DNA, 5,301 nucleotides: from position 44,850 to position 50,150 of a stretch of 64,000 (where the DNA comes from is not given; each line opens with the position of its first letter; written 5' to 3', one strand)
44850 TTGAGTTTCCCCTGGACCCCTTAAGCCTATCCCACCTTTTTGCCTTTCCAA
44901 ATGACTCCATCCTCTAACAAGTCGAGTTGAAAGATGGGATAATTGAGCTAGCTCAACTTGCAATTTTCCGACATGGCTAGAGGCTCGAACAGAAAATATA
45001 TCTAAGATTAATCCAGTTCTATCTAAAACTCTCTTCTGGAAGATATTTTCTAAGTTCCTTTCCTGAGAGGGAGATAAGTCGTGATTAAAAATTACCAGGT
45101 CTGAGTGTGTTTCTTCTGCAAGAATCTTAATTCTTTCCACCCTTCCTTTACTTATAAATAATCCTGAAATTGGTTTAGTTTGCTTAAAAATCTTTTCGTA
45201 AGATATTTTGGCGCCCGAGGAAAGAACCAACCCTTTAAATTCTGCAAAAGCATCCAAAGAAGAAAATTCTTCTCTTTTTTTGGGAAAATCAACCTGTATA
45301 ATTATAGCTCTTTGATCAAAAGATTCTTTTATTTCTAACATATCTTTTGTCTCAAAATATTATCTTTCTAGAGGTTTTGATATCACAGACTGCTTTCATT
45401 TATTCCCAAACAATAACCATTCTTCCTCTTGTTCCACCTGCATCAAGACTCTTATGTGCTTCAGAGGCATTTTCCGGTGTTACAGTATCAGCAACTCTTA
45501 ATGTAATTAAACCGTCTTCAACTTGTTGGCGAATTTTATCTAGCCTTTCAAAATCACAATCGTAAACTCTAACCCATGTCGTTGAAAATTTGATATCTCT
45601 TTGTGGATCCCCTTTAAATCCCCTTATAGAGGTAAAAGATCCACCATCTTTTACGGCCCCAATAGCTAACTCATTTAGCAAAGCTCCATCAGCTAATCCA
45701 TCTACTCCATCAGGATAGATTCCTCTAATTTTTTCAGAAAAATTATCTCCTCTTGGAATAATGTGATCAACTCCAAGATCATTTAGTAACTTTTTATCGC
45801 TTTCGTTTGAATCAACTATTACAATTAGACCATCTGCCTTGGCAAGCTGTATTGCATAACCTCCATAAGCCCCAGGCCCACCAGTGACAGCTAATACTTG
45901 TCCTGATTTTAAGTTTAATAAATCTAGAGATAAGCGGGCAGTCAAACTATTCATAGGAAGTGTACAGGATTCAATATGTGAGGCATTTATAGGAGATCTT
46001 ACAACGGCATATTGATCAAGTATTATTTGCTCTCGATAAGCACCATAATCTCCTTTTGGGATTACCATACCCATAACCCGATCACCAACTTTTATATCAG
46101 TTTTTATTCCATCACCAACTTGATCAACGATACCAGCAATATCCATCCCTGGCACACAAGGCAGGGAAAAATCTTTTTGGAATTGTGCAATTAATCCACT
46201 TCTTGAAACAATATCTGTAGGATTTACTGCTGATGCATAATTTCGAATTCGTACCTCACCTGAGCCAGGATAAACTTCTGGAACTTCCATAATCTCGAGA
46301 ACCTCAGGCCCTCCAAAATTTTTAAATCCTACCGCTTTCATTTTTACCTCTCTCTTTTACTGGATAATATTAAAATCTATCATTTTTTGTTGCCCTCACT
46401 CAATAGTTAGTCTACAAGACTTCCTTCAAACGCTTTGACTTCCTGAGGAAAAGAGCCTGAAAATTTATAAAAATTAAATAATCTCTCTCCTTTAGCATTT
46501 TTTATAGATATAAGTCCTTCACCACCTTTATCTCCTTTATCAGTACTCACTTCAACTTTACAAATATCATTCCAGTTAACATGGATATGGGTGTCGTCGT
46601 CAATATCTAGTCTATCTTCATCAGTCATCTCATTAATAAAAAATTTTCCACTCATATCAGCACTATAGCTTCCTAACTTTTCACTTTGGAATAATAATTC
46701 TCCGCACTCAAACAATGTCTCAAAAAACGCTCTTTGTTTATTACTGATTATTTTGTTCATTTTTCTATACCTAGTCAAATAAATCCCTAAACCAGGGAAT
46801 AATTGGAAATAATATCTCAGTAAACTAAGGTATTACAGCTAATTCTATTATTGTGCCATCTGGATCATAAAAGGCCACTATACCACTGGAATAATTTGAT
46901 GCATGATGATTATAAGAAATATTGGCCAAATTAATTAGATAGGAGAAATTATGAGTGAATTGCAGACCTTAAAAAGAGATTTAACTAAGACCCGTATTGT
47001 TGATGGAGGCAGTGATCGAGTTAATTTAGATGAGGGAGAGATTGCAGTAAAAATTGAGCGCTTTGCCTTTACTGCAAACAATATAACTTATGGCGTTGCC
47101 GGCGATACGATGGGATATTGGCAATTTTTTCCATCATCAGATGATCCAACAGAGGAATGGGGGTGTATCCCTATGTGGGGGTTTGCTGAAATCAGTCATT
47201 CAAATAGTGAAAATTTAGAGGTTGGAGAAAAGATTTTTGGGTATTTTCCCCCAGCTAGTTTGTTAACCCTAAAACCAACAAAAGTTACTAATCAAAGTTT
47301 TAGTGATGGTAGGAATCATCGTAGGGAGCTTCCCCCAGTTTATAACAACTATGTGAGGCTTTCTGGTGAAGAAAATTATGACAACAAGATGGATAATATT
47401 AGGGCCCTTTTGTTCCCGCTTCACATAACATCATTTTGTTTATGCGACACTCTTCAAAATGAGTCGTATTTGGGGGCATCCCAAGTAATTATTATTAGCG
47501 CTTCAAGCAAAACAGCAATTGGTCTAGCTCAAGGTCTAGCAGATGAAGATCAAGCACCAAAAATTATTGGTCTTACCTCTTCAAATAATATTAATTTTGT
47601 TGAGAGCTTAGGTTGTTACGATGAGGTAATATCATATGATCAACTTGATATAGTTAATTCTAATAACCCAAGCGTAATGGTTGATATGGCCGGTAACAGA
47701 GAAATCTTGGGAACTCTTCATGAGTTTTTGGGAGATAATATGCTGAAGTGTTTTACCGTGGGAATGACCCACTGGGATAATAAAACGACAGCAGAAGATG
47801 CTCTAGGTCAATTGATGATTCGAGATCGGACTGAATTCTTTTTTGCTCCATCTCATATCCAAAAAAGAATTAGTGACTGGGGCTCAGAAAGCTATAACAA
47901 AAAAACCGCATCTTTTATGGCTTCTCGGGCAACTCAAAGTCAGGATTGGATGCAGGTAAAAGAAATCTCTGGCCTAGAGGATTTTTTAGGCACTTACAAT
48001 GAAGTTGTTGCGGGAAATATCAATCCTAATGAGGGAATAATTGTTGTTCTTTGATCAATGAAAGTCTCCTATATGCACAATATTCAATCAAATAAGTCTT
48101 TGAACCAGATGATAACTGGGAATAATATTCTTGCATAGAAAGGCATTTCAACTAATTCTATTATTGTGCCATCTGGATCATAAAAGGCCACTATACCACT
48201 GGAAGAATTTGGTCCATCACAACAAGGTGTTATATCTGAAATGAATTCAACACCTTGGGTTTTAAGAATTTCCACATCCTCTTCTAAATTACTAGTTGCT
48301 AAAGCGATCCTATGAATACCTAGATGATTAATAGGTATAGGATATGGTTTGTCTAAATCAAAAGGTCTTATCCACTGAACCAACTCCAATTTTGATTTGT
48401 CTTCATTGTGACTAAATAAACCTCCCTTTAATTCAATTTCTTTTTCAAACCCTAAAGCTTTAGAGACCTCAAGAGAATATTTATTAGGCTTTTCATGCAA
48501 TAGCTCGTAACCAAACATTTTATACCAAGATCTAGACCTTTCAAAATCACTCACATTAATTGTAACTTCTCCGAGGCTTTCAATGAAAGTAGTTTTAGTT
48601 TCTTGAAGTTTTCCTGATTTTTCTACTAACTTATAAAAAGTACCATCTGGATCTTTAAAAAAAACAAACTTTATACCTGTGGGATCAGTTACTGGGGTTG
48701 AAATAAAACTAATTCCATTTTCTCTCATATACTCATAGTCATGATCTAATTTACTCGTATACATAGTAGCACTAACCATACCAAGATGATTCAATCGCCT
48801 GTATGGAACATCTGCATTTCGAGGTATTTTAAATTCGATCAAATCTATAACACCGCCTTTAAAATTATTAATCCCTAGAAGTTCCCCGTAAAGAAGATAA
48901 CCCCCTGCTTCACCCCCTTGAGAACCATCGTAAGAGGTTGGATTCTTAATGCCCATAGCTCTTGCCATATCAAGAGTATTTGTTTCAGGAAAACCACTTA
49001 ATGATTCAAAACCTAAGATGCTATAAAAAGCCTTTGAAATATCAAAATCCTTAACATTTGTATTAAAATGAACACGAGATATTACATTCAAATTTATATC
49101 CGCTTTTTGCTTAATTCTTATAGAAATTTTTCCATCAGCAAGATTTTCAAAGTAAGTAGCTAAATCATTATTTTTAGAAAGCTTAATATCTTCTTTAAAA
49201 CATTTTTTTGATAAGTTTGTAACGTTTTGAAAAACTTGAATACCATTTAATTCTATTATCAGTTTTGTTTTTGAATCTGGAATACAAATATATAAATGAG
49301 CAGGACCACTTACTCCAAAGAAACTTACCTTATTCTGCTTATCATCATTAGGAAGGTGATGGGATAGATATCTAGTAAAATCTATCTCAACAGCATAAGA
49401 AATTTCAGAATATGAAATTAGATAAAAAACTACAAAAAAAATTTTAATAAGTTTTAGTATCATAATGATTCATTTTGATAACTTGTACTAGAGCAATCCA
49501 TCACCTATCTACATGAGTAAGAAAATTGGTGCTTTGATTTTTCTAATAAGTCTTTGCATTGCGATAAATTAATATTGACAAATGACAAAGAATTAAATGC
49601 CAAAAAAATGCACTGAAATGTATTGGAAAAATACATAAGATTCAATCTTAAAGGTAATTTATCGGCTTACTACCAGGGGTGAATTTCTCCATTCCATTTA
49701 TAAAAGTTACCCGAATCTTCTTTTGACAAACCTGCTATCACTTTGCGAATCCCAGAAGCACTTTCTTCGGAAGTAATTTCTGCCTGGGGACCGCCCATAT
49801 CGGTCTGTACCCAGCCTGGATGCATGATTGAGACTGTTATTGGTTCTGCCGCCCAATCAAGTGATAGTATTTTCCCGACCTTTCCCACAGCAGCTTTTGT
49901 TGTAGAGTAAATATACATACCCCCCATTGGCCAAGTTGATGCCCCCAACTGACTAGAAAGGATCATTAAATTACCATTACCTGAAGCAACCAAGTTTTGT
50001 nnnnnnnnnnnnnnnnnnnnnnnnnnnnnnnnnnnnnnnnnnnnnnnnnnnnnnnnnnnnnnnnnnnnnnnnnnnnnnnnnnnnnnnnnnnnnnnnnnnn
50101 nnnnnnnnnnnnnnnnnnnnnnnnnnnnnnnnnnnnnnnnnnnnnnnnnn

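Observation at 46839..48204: Perfect 53-bp direct repeat flanking a single 1.1-kb gene; one copy is an orphan fragment of the adjacent VOC gene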

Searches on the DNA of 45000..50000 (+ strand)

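Call 34: search_rna_families(source=window, start=45000, end=50000, threshold=evalue, max_evalue=1)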
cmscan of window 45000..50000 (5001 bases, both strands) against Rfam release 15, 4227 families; matches with E-value up to 1: 0.
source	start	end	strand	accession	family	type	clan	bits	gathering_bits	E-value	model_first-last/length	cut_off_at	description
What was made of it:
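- On Structured RNA family (Rfam): No match at E <= 1 in 45000-50000 (call 34).
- Tried and rejected: Other scans: Rfam found nothing (call 34).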

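Call 56: search_dna_similar(query=window:46700-48300:+, collection=plasmids, mode=distant, max_rows=5)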
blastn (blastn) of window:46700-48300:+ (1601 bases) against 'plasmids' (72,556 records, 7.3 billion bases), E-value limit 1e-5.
No match.

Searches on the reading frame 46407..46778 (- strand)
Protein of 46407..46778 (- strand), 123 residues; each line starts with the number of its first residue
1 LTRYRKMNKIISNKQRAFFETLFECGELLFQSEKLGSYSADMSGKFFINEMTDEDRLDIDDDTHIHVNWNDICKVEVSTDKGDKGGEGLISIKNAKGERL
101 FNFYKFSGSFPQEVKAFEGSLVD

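Call 6: search_protein_families(library=pfam, proteins=[window:46407-46778:-], max_evalue=0.01)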
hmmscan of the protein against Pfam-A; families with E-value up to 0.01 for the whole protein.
window:46407-46778:- (123 aa): 0 families

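Call 7: search_protein_families(library=ncbifam, proteins=[window:46407-46778:-], max_evalue=0.01)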
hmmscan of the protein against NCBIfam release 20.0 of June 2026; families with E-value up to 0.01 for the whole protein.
window:46407-46778:- (123 aa): 0 families

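Call 38: find_homologous_proteins(query=window:46407-46760:-, max_evalue=0.001)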
Query window:46407-46760:- (117 aa): 33 proteins with E <= 0.001 among 35 candidates.
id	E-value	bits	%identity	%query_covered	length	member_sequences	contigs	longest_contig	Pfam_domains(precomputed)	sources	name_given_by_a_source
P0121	1.6e-71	256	99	100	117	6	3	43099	-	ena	-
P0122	7.0e-67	241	94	100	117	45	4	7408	-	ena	-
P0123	1.1e-50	188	74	100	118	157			-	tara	tara:strand:- start:206 stop:562 length:357 start_codon:yes stop_codon:yes gene_type:complete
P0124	3.2e-50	187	76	99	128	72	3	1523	-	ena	-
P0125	3.3e-50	187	76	100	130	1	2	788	-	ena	-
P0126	7.5e-50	186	75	100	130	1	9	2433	-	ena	-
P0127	7.5e-50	186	75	100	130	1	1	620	-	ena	-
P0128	7.5e-50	186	75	100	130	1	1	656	-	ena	-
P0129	8.2e-50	186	75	99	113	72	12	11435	-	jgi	jgi:hypothetical protein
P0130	9.1e-50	186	75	100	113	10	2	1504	-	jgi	-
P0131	1.3e-49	185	75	99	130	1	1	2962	-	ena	-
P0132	1.4e-49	185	76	100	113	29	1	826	-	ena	-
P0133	9.8e-49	182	72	99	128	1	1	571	-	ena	-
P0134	1.1e-48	182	72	99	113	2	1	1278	-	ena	-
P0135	1.4e-48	182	74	100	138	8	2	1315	-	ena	-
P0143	1.8e-47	178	73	100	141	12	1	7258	-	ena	-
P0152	3.4e-30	122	73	70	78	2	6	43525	-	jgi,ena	-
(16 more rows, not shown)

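Call 39: find_encoding_contigs(protein=P0129, flank=6000, max_places=4)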
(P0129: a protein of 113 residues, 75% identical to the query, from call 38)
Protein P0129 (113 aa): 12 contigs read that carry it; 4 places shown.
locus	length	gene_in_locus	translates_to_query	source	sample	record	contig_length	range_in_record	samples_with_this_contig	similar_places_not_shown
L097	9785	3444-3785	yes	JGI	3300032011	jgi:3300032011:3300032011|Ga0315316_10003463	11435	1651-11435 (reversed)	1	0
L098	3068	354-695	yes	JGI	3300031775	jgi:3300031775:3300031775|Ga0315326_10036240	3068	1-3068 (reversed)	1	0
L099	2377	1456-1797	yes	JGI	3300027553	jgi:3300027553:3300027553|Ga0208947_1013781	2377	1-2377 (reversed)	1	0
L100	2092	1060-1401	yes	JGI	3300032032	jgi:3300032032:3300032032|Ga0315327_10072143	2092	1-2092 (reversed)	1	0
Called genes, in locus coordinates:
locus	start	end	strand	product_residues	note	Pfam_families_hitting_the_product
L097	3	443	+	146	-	?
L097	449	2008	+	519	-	PF00117:GATase, PF07722:Peptidase_C26, PF02540:NAD_synthase (weak), PF00958:GMP_synt_C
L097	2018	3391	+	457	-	PF07992:Pyr_redox_2 (faint), PF13738:Pyr_redox_3 (faint), PF00070:Pyr_redox (weak), PF01266:DAO (weak), PF01593:Amino_oxidase, PF13450:NAD_binding_8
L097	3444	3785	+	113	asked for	-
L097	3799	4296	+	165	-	PF00583:Acetyltransf_1, PF13673:Acetyltransf_10 (weak), PF13508:Acetyltransf_7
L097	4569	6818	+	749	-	PF07715:Plug, PF00593:TonB_dep_Rec_b-barrel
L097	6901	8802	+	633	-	PF01011:PQQ, PF13360:PQQ_2, PF13570:Beta-prop_ACSF4, PF25292:Beta-prop_CGLA (faint), PF13360:PQQ_2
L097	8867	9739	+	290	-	PF27522:YDMC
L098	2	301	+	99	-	?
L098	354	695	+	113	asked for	-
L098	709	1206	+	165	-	PF00583:Acetyltransf_1, PF13673:Acetyltransf_10 (weak), PF13508:Acetyltransf_7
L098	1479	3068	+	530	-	?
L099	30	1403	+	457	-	PF07992:Pyr_redox_2 (faint), PF13738:Pyr_redox_3 (faint), PF00070:Pyr_redox (weak), PF01266:DAO (weak), PF01593:Amino_oxidase, PF13450:NAD_binding_8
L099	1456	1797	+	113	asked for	-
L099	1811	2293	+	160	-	PF00583:Acetyltransf_1, PF13673:Acetyltransf_10 (weak), PF13508:Acetyltransf_7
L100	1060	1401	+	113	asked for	-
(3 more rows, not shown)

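Call 40: find_encoding_contigs(protein=P0143, flank=6000, max_places=3)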
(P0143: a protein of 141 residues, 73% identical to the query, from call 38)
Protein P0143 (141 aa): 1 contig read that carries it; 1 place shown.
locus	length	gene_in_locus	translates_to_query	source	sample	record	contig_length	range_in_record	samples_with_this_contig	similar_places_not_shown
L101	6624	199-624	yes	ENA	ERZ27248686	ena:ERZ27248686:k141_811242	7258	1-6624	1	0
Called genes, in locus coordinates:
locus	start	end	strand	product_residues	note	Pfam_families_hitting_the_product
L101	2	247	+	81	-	?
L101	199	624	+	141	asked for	-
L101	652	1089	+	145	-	PF13673:Acetyltransf_10, PF00583:Acetyltransf_1, PF13508:Acetyltransf_7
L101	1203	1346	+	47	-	-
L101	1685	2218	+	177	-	-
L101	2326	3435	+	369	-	PF02086:MethyltransfD12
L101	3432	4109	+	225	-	PF01555:N6_N4_Mtase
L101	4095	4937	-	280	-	PF09520:HinfI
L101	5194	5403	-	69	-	PF05154:TM2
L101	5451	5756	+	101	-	PF05154:TM2 (weak)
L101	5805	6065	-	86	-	-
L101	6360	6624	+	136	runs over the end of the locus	-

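Call 41: find_encoding_contigs(protein=P0152, flank=6000, max_places=3)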
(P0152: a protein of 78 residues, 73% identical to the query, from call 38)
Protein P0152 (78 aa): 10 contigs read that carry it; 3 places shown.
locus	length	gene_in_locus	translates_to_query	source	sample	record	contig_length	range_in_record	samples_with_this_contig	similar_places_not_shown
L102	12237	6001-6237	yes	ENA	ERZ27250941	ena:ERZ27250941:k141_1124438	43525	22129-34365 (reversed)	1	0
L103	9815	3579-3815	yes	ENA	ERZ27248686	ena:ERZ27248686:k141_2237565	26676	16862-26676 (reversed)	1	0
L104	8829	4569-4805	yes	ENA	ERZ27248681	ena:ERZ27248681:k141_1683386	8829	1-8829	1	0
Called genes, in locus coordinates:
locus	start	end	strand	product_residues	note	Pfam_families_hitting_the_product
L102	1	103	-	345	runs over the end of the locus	PF00348:polyprenyl_synt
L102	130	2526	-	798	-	PF01804:Penicil_amidase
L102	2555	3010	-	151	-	PF02502:LacAB_rpiB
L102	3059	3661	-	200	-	PF01243:PNPOx_N, PF10590:PNP_phzG_C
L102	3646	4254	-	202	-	PF01300:Sua5_yciO_yrdC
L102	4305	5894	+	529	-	PF00117:GATase, PF07722:Peptidase_C26 (weak), PF02540:NAD_synthase (weak), PF00958:GMP_synt_C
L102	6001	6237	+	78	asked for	-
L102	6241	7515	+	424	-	PF02844:GARS_N, PF01071:GARS_A, PF02786:CPSase_L_D2 (weak), PF02843:GARS_C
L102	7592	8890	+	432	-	PF00206:Lyase_1, PF10397:ADSL_C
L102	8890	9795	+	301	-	PF01259:SAICAR_synt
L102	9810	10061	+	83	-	PF02700:PurS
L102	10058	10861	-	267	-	PF00459:Inositol_P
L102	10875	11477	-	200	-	PF00475:IGPD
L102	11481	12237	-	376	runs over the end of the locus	PF00155:Aminotran_1_2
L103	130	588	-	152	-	PF02502:LacAB_rpiB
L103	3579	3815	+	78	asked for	-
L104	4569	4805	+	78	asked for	-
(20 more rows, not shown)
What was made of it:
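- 46407..46760 (-): 117-aa gene of unknown function. Its ATG lies 10 nt downstream of the relic's stop codon, on the same strand. Homologues about 75% identical sit in unrelated contexts (calls 38-41).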

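Call 43: find_encoding_contigs(protein=P0122, flank=5000, max_places=6)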
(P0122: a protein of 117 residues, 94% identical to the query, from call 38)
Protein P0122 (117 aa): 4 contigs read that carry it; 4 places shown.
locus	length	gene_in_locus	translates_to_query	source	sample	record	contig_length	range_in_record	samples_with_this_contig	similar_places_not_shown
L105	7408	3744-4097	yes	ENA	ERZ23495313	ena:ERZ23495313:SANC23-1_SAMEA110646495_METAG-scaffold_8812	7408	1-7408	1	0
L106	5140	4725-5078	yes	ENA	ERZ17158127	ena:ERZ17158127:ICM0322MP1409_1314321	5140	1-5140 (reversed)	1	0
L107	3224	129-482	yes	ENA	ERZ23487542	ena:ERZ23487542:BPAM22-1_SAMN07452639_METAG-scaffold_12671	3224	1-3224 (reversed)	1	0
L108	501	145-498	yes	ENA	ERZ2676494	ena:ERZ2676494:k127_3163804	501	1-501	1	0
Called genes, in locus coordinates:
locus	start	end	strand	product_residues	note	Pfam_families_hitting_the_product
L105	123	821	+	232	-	PF00106:adh_short, PF01370:Epimerase (weak), PF08659:KR, PF13460:NAD_binding_10 (weak), PF13561:adh_short_C2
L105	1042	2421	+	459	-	PF13669:Glyoxalase_4 (faint), PF00903:Glyoxalase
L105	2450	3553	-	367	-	PF11017:DUF2855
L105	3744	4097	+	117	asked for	-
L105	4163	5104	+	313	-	PF08240:ADH_N, PF00107:ADH_zinc_N (weak), PF13602:ADH_zinc_N_2 (weak)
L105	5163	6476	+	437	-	PF13167:GTP-bdg_N, PF16360:GTP-bdg_M, PF01926:MMR_HSR1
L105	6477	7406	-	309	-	?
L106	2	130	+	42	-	?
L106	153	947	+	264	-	PF01048:PNP_UDP_1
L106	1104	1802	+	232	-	PF00106:adh_short, PF01370:Epimerase (weak), PF08659:KR, PF13460:NAD_binding_10 (weak), PF13561:adh_short_C2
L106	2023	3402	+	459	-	PF13669:Glyoxalase_4 (faint), PF00903:Glyoxalase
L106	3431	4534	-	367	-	PF11017:DUF2855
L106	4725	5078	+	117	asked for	-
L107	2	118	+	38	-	?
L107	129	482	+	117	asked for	-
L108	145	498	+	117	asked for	-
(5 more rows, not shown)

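Call 44: find_encoding_contigs(protein=P0121, flank=5000, max_places=6)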
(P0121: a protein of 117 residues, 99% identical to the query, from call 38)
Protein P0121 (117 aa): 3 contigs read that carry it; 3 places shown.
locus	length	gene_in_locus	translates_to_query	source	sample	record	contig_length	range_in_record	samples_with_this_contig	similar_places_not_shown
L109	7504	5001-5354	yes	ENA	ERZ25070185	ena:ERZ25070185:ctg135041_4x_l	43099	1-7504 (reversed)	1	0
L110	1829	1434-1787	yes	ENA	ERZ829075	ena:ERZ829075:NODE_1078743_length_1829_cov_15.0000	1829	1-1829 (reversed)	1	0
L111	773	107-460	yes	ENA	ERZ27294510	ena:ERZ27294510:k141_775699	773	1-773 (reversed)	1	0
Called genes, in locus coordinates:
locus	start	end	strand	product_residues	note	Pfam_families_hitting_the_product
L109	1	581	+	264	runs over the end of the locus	PF01048:PNP_UDP_1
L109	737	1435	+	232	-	PF00106:adh_short, PF01370:Epimerase (faint), PF08659:KR, PF13460:NAD_binding_10 (faint), PF13561:adh_short_C2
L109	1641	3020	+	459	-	PF00903:Glyoxalase (weak), PF22677:Ble-like_N (faint), PF13669:Glyoxalase_4 (faint), PF00903:Glyoxalase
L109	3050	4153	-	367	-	PF11017:DUF2855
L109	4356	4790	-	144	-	PF13577:SnoaL_4, PF14534:DUF4440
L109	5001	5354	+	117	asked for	-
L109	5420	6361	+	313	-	PF08240:ADH_N, PF00107:ADH_zinc_N (weak), PF13602:ADH_zinc_N_2 (weak)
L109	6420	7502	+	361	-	?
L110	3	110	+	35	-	?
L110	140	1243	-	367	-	PF11017:DUF2855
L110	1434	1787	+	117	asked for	-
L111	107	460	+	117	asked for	-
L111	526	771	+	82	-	?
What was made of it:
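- Tried and rejected: Distant ones (about 75% identity) are in unrelated contexts after guaA (calls 38-41, 43, 44).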
